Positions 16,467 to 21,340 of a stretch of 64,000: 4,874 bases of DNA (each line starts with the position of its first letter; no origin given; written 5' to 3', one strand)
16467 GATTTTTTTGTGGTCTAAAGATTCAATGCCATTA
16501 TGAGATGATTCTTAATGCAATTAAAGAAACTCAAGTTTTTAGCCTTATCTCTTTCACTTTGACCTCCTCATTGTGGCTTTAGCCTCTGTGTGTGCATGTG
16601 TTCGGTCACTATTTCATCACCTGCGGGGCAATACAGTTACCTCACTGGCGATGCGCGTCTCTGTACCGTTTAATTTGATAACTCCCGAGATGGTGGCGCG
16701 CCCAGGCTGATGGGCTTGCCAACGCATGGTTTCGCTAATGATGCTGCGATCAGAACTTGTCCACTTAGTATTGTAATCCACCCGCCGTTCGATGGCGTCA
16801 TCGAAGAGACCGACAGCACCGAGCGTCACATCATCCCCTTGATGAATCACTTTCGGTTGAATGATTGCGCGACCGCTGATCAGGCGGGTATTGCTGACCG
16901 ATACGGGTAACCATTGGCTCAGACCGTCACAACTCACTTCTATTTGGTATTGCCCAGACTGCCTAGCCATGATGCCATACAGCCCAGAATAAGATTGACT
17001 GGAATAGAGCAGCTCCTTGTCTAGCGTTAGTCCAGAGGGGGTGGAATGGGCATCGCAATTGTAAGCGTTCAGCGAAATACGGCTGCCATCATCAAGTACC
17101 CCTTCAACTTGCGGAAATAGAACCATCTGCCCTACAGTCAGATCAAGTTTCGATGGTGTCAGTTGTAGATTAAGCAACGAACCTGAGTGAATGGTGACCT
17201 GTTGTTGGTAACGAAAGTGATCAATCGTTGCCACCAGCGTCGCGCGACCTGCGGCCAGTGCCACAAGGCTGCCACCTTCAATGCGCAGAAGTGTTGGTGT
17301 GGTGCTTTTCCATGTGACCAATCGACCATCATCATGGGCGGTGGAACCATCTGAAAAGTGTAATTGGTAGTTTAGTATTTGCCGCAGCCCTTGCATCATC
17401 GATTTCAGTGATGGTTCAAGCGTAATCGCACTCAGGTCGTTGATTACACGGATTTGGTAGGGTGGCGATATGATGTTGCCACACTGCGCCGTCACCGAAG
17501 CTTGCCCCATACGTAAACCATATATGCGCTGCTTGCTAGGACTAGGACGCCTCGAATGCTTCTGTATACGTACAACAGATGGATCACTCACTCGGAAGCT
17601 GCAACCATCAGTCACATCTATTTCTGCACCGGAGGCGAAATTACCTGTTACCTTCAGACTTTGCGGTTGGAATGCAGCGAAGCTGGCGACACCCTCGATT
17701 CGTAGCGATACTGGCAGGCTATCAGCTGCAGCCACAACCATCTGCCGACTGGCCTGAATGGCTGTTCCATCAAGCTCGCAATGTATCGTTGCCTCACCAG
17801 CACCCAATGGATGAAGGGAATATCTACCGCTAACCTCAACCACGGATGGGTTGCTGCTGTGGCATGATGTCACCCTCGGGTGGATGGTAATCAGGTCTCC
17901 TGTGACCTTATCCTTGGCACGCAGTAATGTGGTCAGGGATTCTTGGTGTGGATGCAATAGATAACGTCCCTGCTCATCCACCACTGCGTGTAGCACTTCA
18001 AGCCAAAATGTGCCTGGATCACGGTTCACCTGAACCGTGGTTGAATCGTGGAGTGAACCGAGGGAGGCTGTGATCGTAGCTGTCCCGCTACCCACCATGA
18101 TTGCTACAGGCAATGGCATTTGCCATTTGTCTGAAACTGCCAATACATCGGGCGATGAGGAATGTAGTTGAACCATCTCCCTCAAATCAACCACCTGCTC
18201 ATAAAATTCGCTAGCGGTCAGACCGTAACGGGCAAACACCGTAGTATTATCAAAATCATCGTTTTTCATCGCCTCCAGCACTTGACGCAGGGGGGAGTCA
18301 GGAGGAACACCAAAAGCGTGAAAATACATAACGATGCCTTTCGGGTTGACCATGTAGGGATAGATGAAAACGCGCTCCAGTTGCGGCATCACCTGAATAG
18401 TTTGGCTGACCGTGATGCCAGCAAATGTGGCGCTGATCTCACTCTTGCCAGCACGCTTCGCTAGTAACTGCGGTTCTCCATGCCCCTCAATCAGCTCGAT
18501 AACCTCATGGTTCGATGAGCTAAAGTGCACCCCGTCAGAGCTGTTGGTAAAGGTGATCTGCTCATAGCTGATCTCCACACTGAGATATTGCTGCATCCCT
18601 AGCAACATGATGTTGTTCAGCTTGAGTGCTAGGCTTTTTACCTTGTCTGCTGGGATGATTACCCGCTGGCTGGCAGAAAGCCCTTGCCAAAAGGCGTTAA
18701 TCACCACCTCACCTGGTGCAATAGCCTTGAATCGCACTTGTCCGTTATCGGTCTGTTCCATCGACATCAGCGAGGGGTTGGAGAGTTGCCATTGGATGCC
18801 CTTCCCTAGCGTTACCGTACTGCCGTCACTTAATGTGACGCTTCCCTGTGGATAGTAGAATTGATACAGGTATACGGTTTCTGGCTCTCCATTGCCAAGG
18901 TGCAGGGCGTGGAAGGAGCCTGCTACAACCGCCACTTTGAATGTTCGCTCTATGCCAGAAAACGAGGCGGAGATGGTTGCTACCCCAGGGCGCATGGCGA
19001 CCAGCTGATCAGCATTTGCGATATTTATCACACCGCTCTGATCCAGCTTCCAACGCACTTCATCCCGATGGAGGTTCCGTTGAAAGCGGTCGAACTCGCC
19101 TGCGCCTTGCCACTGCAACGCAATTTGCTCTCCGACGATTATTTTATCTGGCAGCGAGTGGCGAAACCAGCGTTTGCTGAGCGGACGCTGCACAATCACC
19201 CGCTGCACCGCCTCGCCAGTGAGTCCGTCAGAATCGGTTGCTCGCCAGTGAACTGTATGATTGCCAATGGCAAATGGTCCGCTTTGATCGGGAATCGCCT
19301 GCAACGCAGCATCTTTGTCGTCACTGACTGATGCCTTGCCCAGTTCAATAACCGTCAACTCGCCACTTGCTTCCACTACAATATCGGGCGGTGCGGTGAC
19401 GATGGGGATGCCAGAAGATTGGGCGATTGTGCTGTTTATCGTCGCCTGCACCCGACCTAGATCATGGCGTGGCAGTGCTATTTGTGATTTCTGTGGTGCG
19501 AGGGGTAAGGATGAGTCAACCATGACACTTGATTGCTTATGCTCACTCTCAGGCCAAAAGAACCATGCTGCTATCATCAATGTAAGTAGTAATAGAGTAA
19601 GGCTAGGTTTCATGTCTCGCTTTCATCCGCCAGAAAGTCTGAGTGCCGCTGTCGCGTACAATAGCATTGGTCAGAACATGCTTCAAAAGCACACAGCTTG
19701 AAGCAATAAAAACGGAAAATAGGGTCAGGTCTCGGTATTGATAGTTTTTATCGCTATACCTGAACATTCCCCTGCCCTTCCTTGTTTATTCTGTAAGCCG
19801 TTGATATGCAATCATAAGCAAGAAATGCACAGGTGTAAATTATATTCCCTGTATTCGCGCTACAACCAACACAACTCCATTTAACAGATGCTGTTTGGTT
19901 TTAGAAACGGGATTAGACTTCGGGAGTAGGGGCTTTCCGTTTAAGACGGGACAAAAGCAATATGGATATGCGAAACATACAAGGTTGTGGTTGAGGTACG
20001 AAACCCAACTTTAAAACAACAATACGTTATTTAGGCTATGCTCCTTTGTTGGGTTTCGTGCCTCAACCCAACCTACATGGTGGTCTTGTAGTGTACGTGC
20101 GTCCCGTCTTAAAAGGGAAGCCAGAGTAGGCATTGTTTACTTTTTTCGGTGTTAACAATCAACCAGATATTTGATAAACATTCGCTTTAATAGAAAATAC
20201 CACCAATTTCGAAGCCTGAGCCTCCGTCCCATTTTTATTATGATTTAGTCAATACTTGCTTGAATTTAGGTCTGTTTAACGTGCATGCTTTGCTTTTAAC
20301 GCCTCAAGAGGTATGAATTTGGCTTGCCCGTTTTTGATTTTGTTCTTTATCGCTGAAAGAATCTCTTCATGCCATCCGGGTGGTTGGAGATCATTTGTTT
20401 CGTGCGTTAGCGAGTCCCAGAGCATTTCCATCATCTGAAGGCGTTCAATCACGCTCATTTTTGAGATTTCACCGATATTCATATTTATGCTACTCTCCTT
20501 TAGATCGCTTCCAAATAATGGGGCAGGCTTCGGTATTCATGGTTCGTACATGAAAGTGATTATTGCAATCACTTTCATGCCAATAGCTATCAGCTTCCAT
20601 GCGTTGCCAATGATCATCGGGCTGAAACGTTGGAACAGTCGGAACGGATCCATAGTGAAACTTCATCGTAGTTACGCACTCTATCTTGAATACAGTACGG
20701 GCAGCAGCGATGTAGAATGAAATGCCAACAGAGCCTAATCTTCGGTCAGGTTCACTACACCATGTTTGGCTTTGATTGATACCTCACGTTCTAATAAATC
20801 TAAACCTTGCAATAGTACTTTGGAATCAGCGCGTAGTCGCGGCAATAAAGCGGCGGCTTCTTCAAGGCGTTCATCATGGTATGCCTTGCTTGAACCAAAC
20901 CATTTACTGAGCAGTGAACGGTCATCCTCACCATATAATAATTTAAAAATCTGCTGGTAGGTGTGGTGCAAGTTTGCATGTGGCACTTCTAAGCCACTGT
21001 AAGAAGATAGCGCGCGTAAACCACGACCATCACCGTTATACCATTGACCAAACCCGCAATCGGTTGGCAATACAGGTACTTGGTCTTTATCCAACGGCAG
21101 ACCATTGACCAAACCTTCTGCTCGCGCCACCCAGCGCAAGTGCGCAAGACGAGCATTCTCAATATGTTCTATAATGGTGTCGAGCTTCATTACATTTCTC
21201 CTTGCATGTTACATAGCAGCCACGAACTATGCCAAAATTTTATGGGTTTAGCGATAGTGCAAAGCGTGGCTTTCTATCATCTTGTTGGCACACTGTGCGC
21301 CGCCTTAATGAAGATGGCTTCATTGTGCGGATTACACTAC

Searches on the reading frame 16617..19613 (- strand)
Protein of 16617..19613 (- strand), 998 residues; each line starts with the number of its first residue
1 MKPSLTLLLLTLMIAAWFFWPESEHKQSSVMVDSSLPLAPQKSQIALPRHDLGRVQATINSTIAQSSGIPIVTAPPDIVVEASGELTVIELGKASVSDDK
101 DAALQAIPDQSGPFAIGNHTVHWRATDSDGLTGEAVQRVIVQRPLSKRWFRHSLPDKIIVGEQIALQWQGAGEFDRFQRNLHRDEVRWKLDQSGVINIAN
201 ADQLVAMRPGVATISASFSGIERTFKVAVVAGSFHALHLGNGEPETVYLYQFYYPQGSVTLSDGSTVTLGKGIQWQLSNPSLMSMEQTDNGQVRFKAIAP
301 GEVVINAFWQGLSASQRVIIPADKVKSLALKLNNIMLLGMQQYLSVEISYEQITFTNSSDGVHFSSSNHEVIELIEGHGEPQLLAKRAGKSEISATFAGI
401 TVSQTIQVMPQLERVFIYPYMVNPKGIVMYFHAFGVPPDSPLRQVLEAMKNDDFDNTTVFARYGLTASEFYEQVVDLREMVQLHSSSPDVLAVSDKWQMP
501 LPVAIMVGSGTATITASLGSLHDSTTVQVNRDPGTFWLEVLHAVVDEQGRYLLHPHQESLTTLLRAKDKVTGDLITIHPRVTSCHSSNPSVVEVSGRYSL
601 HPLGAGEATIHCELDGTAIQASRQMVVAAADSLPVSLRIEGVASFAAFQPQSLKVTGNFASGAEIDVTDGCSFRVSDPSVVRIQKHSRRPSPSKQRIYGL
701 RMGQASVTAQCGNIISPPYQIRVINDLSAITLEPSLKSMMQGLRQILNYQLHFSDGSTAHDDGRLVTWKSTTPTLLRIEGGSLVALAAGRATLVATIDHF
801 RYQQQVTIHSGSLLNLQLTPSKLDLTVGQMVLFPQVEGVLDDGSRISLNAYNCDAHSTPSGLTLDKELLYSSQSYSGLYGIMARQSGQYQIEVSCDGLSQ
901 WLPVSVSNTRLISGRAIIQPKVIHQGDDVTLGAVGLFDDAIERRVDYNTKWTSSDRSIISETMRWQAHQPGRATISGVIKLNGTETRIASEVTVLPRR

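Call 40: search_protein_families(library=pfam, proteins=[window:16617-19613:-], max_evalue=0.00001)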
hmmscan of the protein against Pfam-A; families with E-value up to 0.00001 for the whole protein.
window:16617-19613:- (998 aa): 2 families
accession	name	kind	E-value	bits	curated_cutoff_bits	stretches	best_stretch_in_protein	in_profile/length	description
PF02368.24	Big_2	-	7.5e-07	29.5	22.8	0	947-981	34-70/79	Bacterial Ig-like domain (group 2)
PF12985.13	DUF3869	-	4e-06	27.4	24.5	0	287-331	35-79/85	Domain of unknown function (DUF3869)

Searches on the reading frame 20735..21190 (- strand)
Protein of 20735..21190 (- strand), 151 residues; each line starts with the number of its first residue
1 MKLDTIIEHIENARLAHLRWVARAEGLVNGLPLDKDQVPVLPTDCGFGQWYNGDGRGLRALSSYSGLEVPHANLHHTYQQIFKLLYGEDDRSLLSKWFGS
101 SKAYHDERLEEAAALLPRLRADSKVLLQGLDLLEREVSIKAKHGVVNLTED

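Call 40: search_protein_families(library=pfam, proteins=[window:20735-21190:-], max_evalue=0.00001)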
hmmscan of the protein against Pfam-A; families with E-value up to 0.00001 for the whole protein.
window:20735-21190:- (151 aa): 1 family
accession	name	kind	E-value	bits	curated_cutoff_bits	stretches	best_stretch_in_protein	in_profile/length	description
PF13682.11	CZB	-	3e-11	44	29.4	1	17-81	1-63/64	Chemoreceptor zinc-binding domain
